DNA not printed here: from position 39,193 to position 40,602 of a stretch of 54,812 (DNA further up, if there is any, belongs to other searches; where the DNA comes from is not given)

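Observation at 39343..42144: Translationally coupled three-gene operon: a small PD-(D/E)xK nuclease plus two large ORFans, a candidate undescribed defence or toxin module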

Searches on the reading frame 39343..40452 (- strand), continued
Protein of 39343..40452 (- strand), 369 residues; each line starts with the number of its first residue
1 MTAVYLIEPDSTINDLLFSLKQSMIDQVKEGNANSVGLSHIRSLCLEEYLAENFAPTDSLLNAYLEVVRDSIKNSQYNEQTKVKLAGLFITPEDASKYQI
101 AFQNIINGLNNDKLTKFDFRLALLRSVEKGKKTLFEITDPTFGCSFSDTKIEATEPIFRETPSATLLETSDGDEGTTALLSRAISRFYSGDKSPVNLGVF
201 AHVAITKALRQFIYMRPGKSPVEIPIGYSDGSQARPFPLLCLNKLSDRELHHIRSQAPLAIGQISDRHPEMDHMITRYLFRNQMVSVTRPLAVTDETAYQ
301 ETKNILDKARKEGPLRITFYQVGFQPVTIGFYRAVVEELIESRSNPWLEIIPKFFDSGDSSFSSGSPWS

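Call 64: find_encoding_contigs(protein=P0060, flank=10000, max_places=1)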
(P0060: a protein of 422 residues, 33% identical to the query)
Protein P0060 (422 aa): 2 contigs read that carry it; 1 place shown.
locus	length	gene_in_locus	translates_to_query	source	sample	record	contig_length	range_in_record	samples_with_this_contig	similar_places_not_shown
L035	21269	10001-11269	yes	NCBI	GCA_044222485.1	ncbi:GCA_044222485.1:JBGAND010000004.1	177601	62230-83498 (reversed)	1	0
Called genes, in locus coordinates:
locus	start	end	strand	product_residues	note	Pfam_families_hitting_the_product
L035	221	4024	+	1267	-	PF13271:DUF4062, PF13191:AAA_16, PF25469:WHD_NWD1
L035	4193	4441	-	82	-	-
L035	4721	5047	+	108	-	-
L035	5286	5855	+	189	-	-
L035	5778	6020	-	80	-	-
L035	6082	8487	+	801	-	PF23381:Beta-prop_IFT122_1st, PF24807:WD40_CDC20-Fz, PF25173:Beta-prop_WDR3_1st, PF25175:Beta-prop_WDR5, PF24817:WD40_WDHD1_1st, PF25172:Beta-prop_WDR3_2nd, PF25174:Beta-prop_THOC3, PF24017:Beta-prop_SCAP, +49 more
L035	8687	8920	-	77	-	-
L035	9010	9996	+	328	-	-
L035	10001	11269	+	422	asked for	-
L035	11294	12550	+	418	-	-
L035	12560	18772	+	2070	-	PF00270:DEAD (faint), PF00271:Helicase_C (faint)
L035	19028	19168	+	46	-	-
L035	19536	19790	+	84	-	PF14020:DUF4236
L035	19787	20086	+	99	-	-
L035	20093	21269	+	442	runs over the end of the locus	-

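Call 77: search_protein_families(library=pfam, proteins=[L016:91-1068:+, L024:6469-7443:+, L033:7978-8526:+, L033:8614-9894:+, L034:5839-6630:+, L034:6752-7702:+, L035:9010-9996:+, L031:6958-8058:+, L015:751-1191:+, L027:6545-7126:+], max_evalue=0.5)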
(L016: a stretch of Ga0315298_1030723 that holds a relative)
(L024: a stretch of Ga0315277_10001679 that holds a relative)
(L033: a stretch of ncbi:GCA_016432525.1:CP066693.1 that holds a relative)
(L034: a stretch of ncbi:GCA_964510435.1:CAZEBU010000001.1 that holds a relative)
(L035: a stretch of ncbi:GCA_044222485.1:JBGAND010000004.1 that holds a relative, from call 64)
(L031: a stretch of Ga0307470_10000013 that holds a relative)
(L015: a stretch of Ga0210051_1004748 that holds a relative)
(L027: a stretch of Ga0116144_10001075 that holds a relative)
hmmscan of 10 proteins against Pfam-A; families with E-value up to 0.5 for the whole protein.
L016:91-1068:+ (325 aa): 1 family
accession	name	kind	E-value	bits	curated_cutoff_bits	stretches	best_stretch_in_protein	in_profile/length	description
PF04337.18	DUF480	-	0.16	12.5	25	1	96-140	97-141/149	Protein of unknown function, DUF480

L024:6469-7443:+ (324 aa): 1 family
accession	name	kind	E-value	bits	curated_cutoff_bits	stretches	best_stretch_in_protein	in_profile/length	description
PF03493.23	BK_channel_a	-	0.26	12.1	26.8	0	45-115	26-89/90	Calcium-activated BK potassium channel alpha subunit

L033:7978-8526:+ (182 aa): 1 family
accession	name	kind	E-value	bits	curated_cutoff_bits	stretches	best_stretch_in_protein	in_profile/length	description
PF05225.22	HTH_psq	-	0.032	14.4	20.4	0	31-46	7-22/45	helix-turn-helix, Psq domain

L033:8614-9894:+ (426 aa): 0 families

L034:5839-6630:+ (263 aa): 0 families

L034:6752-7702:+ (316 aa): 0 families

L035:9010-9996:+ (328 aa): 1 family
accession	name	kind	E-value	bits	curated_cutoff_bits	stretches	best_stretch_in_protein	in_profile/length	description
PF14468.11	DUF4427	-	0.097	13.2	22.7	1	21-68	51-98/132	Protein of unknown function (DUF4427)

L031:6958-8058:+ (366 aa): 4 families
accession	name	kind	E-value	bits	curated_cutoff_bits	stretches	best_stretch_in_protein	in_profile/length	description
PF18210.6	Knl1_RWD_C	-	0.015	15.9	27.8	1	27-170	3-140/151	Knl1 RWD C-terminal domain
PF09397.16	FtsK_gamma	-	0.12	12.6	30.6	1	51-68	34-51/63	Ftsk gamma domain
PF16250.10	DUF4907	-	0.17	12.1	25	1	197-227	5-36/67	Domain of unknown function (DUF4907)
PF12297.13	EVC2_like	-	0.26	10.5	25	1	23-88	221-282/429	Ellis van Creveld protein 2 like protein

L015:751-1191:+ (146 aa): 0 families

L027:6545-7126:+ (193 aa): 1 family
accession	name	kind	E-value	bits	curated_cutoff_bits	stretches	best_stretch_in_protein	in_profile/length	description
PF16277.11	DUF4926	-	0.18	11.7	29.1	1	134-149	23-38/57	Domain of unknown function (DUF4926)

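Call 89: find_related_loci(query=A3, collection=viral_contigs, flank=8000)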
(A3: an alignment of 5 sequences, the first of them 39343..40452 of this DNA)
Query A3 (369 aa) in viral_contigs; peptide patterns used: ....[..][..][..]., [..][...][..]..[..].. (x = any residue, [..] = any of these).
55 stretches matched a pattern, but none encodes a relative of the query by tblastn (E <= 1e-3).

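Call 103: search_solved_structures(query=A10, max_evalue=10)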
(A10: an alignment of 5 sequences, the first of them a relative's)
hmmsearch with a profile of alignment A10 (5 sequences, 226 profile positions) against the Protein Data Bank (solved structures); distinct sequences matched with E-value up to 10: 2.
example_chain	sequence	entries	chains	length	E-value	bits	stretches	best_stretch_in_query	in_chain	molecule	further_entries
2ft9_A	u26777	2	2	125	0.42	13.7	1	66-138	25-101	Fatty acid-binding protein 2, liver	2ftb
2qo6_A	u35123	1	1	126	0.61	13.2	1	54-155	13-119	Liver-basic fatty acid binding protein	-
